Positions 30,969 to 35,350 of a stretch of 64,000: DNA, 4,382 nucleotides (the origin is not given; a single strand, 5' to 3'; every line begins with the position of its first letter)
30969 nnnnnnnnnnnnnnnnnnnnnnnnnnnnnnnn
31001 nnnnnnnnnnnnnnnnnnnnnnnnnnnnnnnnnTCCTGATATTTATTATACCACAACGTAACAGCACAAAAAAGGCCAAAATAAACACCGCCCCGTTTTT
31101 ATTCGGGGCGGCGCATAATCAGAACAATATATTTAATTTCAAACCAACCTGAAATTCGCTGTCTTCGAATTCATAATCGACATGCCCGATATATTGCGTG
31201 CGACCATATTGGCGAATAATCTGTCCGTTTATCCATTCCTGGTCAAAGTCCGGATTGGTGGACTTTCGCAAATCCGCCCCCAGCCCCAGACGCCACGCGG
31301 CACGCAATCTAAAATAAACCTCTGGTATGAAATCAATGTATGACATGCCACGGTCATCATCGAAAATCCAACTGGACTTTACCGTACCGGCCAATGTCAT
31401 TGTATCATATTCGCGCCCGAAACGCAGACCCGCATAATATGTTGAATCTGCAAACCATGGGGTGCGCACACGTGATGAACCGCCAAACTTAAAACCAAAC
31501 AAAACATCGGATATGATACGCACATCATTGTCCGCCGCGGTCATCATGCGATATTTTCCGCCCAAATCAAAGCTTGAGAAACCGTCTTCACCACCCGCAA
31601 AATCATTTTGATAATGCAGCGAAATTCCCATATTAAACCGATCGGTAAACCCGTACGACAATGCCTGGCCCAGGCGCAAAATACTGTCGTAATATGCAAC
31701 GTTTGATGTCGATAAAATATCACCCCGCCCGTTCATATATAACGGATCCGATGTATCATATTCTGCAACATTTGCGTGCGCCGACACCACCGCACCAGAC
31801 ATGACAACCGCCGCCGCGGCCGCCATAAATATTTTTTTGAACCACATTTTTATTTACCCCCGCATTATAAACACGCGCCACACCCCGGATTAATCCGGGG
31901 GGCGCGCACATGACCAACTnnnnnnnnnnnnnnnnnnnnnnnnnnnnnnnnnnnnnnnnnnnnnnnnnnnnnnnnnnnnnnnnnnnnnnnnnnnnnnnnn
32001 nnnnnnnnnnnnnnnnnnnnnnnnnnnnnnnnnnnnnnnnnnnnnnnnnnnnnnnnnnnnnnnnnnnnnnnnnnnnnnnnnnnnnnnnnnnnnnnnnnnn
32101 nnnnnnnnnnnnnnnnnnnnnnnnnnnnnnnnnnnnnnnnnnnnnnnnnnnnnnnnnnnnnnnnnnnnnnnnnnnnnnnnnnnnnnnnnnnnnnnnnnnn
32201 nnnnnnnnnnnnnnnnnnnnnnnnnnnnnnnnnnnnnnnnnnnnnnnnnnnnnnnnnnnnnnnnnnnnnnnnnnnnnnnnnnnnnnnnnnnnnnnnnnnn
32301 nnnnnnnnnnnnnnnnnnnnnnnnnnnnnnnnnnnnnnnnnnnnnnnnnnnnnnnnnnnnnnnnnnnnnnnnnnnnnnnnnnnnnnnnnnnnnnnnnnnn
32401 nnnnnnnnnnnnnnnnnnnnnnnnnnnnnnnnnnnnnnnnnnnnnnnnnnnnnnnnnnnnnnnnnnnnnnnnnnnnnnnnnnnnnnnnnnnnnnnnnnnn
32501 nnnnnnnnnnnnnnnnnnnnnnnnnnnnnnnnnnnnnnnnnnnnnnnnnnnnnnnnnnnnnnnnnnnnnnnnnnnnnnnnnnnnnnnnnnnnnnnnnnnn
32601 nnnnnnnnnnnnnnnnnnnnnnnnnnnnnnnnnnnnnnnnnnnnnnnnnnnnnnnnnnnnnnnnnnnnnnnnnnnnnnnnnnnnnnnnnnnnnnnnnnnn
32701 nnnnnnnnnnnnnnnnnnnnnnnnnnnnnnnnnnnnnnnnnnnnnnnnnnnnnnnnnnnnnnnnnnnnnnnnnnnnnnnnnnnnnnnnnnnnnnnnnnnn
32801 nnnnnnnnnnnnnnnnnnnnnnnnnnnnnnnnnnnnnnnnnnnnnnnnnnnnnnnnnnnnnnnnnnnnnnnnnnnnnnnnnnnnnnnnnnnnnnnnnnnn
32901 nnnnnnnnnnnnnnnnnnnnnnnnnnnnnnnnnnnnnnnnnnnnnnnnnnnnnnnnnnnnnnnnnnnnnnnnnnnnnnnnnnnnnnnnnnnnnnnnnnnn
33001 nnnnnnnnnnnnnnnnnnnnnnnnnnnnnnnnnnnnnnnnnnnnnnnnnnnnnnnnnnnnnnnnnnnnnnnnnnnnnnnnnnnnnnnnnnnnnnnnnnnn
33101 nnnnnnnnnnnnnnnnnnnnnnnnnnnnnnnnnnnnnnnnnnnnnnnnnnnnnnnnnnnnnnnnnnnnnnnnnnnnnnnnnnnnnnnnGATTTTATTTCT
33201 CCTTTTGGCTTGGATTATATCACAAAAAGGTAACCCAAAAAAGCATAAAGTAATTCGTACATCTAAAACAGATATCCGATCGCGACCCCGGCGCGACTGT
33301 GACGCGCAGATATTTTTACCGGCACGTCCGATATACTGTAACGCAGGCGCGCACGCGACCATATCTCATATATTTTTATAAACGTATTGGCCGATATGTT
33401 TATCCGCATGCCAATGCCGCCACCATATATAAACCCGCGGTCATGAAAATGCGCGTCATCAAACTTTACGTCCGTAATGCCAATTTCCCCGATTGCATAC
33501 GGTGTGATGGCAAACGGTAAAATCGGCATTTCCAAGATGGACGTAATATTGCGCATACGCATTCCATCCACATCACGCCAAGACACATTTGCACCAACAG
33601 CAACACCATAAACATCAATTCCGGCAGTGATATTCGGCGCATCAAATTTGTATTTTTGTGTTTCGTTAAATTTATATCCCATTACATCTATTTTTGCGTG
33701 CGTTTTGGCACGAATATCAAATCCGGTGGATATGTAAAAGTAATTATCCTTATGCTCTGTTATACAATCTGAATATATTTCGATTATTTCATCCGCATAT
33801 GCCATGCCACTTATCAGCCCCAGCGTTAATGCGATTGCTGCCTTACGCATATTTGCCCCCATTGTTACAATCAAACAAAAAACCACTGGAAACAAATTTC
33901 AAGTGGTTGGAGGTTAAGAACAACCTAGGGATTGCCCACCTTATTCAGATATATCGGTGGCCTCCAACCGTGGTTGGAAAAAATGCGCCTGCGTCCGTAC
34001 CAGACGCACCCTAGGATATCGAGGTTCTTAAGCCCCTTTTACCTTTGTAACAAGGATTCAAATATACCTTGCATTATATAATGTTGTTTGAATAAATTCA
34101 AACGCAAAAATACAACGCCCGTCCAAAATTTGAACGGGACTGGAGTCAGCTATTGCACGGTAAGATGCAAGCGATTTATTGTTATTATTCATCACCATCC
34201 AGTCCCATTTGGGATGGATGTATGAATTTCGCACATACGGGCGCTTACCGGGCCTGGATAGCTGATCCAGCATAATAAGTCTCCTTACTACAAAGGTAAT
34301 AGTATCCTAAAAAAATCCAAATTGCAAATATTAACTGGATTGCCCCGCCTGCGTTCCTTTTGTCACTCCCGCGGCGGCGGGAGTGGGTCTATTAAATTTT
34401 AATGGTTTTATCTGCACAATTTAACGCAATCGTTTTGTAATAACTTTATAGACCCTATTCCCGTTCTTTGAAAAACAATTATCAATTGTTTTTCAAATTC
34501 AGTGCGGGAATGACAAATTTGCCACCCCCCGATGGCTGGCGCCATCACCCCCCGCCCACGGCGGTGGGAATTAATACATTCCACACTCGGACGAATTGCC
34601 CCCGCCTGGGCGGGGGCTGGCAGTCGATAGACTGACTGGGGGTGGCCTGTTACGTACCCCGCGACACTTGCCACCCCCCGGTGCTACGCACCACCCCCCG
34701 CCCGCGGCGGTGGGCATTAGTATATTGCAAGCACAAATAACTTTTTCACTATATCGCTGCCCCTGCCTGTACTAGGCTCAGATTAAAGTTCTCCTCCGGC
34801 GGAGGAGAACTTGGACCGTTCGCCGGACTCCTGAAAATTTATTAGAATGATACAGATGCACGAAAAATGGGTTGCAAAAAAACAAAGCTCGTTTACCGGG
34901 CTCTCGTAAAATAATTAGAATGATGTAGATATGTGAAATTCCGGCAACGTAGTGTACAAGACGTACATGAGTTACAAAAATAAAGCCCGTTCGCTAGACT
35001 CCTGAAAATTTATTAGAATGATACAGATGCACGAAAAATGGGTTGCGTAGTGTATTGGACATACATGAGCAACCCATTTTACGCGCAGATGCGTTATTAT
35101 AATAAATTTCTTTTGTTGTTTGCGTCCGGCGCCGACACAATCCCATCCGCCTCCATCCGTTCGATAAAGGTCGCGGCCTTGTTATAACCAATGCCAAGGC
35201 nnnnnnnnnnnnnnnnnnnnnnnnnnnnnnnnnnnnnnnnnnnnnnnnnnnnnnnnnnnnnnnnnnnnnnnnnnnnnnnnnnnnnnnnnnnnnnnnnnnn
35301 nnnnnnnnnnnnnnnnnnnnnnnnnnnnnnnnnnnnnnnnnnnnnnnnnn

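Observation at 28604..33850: Surface-protein locus: three consecutive beta-barrel outer-membrane-protein genes plus an 809-aa Cys-rich secreted protein with an S/T/A/R-rich low-complexity stalk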

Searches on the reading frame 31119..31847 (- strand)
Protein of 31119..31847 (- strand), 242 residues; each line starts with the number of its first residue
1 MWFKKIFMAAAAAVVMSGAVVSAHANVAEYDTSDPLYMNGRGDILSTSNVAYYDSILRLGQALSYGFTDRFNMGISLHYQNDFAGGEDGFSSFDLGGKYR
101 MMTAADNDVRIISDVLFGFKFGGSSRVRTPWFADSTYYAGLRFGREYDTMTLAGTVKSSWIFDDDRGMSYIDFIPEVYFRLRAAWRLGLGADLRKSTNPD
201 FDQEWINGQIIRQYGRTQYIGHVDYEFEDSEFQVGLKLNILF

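Call 3: search_protein_families(library=pfam, proteins=[window:31119-31847:-], max_evalue=1)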
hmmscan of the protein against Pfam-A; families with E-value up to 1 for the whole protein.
window:31119-31847:- (242 aa): 0 families

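Call 4: search_protein_families(library=ncbifam, proteins=[window:31119-31847:-], max_evalue=1)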
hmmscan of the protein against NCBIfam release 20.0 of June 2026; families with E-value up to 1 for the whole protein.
window:31119-31847:- (242 aa): 0 families

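Call 23: find_homologous_proteins(query=window:31119-31847:-)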
Query window:31119-31847:- (242 aa): 558 proteins with E <= 0.001 among 1179 candidates; the best 120 are listed.
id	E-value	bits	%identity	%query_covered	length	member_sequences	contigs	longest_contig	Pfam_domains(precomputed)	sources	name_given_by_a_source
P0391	4.2e-132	457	83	100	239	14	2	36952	-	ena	-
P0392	4.0e-130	451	82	100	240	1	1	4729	-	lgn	-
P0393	8.1e-130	450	81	100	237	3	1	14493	-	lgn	-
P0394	6.3e-129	447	81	100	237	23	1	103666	-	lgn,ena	-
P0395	1.1e-124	433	77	100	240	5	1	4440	-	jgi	-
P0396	2.2e-120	419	76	100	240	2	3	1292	-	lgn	-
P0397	3.1e-119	415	73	100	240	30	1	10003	-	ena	-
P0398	2.8e-118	412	74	100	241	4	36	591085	-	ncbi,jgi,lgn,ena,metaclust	metaclust:\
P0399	9.9e-115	400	72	100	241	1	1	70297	-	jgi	-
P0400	3.5e-114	399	76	92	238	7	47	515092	-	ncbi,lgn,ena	-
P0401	2.9e-111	389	71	99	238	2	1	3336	-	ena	-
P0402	5.1e-106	372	68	100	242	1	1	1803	-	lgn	-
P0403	8.4e-104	365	68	100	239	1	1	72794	-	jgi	-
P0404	3.0e-103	363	66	99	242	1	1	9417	-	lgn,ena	-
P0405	7.2e-102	358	64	100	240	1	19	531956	-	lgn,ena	-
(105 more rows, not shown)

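Call 28: search_solved_structures(query=A2, max_evalue=10)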
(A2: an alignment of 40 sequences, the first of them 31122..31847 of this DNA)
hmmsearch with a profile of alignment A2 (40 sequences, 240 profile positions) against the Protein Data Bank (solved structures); distinct sequences matched with E-value up to 10: 2.
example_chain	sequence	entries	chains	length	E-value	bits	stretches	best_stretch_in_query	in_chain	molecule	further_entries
8y6v_E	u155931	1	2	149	0.72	12.3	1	41-83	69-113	gp85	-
6c5r_A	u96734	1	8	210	1.4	11.4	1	124-161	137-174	calcium uniporter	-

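Call 80: search_protein_families(library=pfam, alignment_id=A2, max_evalue=10)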
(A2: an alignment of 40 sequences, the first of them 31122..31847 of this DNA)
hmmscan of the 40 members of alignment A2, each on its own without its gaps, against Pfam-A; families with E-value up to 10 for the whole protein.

A. member 1, window:31122-31847:- (242 aa): 0 families

B. families by the number of members that match (of 40 scanned): 12 families
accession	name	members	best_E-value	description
PF20841.2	NtrZ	17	0.0048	NtrZ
PF11383.14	DUF3187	9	0.0002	Protein of unknown function (DUF3187)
PF19401.4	DUF5976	4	0.13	Family of unknown function (DUF5976)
PF21320.3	HTH_65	2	0.12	Rv2258c-like winged HTH domain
PF13505.12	OMP_b-brl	1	0.021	Outer membrane protein beta-barrel domain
PF03349.22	Toluene_X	1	0.047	Outer membrane protein transport protein (OMPP1/FadL/TodX)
PF09947.15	DUF2180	1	0.05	Uncharacterized protein conserved in archaea (DUF2180)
PF23673.1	DUF7154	1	0.066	Domain of unknown function (DUF7154)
PF06453.16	LT-IIB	1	0.084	Type II heat-labile enterotoxin , B subunit (LT-IIB)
PF08139.17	LPAM_1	1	0.1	Prokaryotic membrane lipoprotein lipid attachment site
PF04783.17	DUF630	1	0.26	Protein of unknown function (DUF630)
PF11131.13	PhrC_PhrF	1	0.4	Rap-phr extracellular signalling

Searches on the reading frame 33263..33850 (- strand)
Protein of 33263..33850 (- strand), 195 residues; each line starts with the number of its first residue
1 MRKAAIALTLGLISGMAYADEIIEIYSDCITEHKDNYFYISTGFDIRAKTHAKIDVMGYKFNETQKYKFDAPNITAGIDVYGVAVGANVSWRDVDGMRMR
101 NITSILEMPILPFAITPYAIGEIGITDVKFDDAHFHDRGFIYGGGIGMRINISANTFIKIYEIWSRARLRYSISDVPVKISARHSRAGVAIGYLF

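Call 3: search_protein_families(library=pfam, proteins=[window:33263-33850:-], max_evalue=1)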
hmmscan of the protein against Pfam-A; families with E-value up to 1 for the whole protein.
window:33263-33850:- (195 aa): 1 family
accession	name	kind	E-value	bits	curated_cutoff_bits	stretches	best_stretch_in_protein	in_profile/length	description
PF13505.12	OMP_b-brl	-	0.22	12.1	28.7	0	116-158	102-146/175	Outer membrane protein beta-barrel domain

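Call 4: search_protein_families(library=ncbifam, proteins=[window:33263-33850:-], max_evalue=1)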
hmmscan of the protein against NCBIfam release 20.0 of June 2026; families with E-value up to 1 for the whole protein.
window:33263-33850:- (195 aa): 0 families

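Call 30: search_solved_structures(query=window:33266-33850:-, max_evalue=10)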
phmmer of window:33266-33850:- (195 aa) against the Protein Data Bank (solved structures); distinct sequences matched with E-value up to 10: 10.
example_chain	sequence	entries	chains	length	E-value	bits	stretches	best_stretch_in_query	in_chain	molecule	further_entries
9uu6_A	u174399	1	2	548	0.25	14.4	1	19-79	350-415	Putative flavin-binding monooxygenase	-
4ee6_A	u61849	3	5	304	0.56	13.2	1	70-151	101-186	Prenyltransferase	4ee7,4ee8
8ytt_A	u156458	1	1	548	0.8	12.7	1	19-78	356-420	Putative flavin-binding monooxygenase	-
8yq3_A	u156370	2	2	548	0.8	12.7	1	19-78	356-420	Putative flavin-binding monooxygenase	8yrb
8yu0_A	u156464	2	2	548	0.81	12.7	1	19-78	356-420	Putative flavin-binding monooxygenase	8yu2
8yqm_A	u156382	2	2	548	0.81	12.7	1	19-78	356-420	Putative flavin-binding monooxygenase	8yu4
9orn_A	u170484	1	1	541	0.94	12.5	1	19-79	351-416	Putative flavin-binding monooxygenase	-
7v50_A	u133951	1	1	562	1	12.4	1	19-78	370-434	Putative flavin-binding monooxygenase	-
7v51_A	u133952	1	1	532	1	12.4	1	19-78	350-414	Putative flavin-binding monooxygenase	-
7v4x_A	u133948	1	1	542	1.1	12.3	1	19-78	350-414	Putative flavin-binding monooxygenase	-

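Call 82: find_related_loci(query=window:33266-33850:-, collection=metagenome_contigs, flank=4000)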
Query window:33266-33850:- (195 aa) in metagenome_contigs; peptide patterns used: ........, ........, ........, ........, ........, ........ (x = any residue, [..] = any of these).
88 stretches matched a pattern, but none encodes a relative of the query by tblastn (E <= 1e-3).

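Call 83: list_cluster_members(proteins=[window:33266-33850:-, window:33266-33895:-, window:31122-31847:-])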
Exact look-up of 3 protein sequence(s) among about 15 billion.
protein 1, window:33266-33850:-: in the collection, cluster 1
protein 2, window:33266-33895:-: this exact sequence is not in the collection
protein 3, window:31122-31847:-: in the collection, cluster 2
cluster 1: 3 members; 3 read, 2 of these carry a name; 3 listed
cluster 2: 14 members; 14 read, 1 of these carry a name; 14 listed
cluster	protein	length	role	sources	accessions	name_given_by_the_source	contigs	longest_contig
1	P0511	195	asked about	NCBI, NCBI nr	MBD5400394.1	hypothetical protein HDR61_01435 [bacterium] | hypothetical protein [bacterium]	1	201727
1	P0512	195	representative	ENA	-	-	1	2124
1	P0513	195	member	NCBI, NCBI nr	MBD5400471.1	hypothetical protein HDR61_01850 [bacterium] | hypothetical protein [bacterium]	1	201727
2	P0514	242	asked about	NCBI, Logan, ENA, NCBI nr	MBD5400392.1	hypothetical protein HDR61_01425 [bacterium] | hypothetical protein [bacterium]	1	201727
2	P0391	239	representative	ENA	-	-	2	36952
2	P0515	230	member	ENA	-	-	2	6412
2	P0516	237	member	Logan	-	-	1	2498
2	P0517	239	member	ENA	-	-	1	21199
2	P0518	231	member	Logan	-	-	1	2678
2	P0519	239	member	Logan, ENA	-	-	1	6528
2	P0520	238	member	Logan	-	-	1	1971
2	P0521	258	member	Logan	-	-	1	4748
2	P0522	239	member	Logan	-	-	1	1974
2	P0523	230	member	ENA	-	-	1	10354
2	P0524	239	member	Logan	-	-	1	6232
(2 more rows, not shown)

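Call 85: find_encoding_contigs(protein=P0513, flank=4000, max_places=2)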
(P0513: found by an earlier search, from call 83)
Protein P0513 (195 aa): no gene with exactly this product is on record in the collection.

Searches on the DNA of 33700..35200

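Call 35: search_rna_families(source=window, start=33700, end=35200, threshold=evalue, max_evalue=1)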
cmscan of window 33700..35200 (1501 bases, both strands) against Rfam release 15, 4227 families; matches with E-value up to 1: 1.
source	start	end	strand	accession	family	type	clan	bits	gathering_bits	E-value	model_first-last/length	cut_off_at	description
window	34456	34642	+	RF02876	AS-pc02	Gene; antisense;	-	17.8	40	0.11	1-185/185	no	Antisense to pHK01_099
